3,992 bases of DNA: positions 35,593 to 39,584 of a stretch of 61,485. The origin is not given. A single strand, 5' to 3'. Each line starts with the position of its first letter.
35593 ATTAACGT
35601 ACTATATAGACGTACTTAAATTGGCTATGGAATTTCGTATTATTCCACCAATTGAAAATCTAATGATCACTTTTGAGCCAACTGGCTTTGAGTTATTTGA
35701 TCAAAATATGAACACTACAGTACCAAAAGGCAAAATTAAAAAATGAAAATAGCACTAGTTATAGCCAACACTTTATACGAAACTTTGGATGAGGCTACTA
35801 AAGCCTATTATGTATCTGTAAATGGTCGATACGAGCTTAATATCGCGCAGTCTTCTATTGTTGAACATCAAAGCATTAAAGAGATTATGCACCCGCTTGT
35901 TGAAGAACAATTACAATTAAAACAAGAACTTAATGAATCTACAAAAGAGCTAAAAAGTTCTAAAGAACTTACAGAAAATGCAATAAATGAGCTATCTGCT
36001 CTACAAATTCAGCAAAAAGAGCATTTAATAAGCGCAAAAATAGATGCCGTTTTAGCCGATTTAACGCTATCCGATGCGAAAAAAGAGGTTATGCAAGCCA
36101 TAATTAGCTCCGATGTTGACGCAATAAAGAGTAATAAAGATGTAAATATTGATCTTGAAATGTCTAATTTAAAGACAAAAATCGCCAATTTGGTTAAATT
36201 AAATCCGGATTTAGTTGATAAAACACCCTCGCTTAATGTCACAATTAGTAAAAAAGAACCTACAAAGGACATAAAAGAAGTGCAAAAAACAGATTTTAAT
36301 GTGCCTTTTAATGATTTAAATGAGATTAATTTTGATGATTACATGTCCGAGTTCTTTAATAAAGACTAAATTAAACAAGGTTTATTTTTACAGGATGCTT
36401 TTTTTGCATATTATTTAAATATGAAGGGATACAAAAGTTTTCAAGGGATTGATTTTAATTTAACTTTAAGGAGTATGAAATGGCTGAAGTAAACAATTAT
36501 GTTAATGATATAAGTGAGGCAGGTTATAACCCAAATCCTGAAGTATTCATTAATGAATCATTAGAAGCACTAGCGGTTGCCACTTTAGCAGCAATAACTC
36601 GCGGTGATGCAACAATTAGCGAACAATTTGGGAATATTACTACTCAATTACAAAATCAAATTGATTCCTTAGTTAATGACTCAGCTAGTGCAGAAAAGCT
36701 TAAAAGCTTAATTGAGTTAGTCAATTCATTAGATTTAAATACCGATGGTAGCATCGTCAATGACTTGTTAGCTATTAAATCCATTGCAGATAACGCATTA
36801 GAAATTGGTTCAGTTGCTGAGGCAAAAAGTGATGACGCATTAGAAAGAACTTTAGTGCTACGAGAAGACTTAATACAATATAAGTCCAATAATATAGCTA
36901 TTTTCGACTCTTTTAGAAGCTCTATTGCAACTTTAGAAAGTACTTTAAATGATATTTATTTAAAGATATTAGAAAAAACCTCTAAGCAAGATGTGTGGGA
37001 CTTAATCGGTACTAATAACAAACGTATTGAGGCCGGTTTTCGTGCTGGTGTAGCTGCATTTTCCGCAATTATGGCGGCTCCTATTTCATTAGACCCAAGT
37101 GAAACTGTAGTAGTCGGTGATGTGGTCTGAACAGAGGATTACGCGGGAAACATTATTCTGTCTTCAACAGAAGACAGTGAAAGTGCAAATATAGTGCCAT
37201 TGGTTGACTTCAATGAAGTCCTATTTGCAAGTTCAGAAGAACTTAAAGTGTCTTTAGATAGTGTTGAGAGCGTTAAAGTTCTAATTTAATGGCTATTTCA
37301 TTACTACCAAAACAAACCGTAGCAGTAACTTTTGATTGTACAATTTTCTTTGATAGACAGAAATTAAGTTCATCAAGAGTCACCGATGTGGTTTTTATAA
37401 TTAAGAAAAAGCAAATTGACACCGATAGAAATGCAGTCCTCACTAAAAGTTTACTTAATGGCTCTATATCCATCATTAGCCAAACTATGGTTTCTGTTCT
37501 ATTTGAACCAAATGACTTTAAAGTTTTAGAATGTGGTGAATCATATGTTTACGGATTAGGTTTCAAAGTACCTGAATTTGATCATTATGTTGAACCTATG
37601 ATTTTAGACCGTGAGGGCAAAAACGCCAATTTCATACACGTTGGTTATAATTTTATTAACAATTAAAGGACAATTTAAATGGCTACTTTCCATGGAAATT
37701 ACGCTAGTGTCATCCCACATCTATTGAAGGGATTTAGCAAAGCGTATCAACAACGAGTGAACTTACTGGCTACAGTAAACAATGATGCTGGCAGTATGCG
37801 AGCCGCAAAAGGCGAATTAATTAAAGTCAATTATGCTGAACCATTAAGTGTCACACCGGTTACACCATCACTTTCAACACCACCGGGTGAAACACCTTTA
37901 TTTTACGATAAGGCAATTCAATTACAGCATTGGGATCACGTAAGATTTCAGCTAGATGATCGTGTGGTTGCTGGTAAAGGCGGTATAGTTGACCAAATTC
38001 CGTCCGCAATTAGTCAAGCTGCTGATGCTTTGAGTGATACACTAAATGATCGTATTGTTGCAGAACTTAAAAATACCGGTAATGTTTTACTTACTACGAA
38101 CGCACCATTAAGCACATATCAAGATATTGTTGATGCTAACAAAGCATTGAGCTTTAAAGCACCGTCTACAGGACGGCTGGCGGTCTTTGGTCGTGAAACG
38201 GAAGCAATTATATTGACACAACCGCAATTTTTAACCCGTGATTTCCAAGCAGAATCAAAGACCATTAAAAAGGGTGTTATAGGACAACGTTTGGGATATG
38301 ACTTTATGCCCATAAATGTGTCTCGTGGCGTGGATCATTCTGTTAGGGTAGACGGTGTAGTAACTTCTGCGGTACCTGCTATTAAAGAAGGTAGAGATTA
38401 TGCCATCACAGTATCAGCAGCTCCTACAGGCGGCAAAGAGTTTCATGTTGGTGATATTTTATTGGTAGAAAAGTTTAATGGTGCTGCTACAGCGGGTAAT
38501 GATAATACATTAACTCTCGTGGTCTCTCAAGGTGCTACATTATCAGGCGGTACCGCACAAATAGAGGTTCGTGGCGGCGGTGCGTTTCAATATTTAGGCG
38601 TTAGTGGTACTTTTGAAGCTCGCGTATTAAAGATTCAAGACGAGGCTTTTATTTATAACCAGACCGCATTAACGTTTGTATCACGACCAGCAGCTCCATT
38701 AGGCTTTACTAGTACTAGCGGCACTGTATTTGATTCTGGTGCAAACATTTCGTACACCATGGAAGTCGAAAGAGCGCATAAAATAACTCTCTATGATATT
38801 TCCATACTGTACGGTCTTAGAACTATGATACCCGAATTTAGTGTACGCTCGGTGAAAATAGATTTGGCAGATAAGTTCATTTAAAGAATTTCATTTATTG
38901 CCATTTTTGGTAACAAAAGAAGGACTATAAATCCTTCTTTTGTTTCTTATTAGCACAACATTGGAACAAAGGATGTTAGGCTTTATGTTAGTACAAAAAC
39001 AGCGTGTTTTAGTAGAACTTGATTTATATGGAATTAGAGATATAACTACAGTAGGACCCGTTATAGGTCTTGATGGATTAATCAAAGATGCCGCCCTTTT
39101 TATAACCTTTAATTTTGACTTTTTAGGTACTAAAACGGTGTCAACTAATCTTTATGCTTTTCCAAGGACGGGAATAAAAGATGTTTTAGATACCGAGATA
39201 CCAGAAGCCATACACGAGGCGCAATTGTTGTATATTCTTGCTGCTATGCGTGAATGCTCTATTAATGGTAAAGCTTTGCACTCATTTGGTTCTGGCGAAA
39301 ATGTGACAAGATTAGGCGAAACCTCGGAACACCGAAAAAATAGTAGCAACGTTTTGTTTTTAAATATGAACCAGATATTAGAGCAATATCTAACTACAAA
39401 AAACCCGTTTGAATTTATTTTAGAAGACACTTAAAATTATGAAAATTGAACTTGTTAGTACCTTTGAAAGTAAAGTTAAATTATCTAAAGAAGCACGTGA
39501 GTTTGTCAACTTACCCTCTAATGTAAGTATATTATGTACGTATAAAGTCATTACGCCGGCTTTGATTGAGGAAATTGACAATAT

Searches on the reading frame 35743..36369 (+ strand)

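Call 105: search_protein_families(library=pfam, proteins=[window:35743-36369:+], max_evalue=0.01)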
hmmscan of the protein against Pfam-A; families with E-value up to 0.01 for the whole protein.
window:35743-36369:+ (208 aa): 2 families
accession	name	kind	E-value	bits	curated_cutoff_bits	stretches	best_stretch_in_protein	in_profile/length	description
PF00285.26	Citrate_synt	-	0.0024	17.4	27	1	38-115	31-104/357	Citrate synthase, C-terminal domain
PF19208.5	DUF5880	-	0.0079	16.7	25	0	131-191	8-68/97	Family of unknown function (DUF5880)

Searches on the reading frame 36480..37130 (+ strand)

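Call 105: search_protein_families(library=pfam, proteins=[window:36480-37130:+], max_evalue=0.01)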
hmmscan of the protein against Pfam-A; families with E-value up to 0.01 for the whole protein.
window:36480-37130:+ (216 aa): 1 family
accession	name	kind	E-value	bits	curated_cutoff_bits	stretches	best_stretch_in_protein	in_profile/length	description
PF08785.16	Ku_PK_bind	-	0.00069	20.2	25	0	43-82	14-51/120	Ku C terminal domain like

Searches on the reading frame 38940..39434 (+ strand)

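Call 105: search_protein_families(library=pfam, proteins=[window:38940-39434:+], max_evalue=0.01)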
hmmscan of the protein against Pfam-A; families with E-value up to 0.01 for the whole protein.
window:38940-39434:+ (164 aa): 1 family
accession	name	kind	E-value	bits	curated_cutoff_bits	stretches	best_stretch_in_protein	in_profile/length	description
PF20557.3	DnaT_2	-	0.00024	21.5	27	1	50-112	48-114/168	Putative DnaT-like ssDNA binding protein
